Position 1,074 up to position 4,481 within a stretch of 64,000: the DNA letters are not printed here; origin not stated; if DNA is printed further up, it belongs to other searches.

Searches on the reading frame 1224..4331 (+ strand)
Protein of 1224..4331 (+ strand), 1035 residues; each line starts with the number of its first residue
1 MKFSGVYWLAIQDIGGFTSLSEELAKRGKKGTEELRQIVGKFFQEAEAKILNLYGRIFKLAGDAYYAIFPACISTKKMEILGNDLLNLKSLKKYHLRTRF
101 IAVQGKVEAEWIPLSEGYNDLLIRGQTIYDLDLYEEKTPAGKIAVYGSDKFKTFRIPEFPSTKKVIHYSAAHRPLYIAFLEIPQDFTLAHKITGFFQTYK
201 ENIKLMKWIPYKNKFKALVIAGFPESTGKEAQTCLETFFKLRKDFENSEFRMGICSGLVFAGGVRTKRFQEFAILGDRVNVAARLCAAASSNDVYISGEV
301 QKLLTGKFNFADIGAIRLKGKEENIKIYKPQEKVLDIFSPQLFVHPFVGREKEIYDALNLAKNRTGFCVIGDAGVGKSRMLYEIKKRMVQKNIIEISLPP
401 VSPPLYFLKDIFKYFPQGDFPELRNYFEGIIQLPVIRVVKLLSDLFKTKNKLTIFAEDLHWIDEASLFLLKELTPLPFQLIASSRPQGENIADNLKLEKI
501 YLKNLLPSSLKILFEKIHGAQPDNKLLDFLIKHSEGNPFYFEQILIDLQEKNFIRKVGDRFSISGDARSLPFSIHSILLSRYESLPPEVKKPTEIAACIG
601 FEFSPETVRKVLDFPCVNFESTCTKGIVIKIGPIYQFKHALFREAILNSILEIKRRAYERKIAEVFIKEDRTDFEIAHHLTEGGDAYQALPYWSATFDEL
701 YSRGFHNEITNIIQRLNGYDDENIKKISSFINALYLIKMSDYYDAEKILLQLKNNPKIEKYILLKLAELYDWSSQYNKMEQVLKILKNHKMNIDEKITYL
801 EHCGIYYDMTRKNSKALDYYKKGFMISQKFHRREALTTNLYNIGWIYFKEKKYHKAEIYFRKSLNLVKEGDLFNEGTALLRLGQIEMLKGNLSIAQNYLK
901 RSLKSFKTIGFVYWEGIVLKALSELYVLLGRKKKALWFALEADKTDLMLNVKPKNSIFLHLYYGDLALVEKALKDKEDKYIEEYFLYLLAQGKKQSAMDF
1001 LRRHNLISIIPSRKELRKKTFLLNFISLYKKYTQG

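Call 60: search_protein_families(library=pfam, proteins=[window:1224-4331:+], max_evalue=0.00001)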
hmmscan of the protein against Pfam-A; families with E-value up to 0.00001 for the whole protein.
window:1224-4331:+ (1035 aa): 5 families
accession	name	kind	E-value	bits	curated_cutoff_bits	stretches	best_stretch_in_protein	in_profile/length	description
PF00211.25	Guanylate_cyc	-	4e-12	46.5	21.9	1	244-324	96-176/183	Adenylate and Guanylate cyclase catalytic domain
PF13191.12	AAA_16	-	5.2e-11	43.8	32.6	1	346-476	1-158/167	AAA ATPase domain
PF13424.12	TPR_12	-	2.4e-10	40.9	30.1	0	813-868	19-76/77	Tetratricopeptide repeat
PF07719.23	TPR_2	-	1.2e-08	34.9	27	0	840-866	4-30/34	Tetratricopeptide repeat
PF00515.34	TPR_1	-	7.3e-07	29.2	27.8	0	840-865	4-29/34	Tetratricopeptide repeat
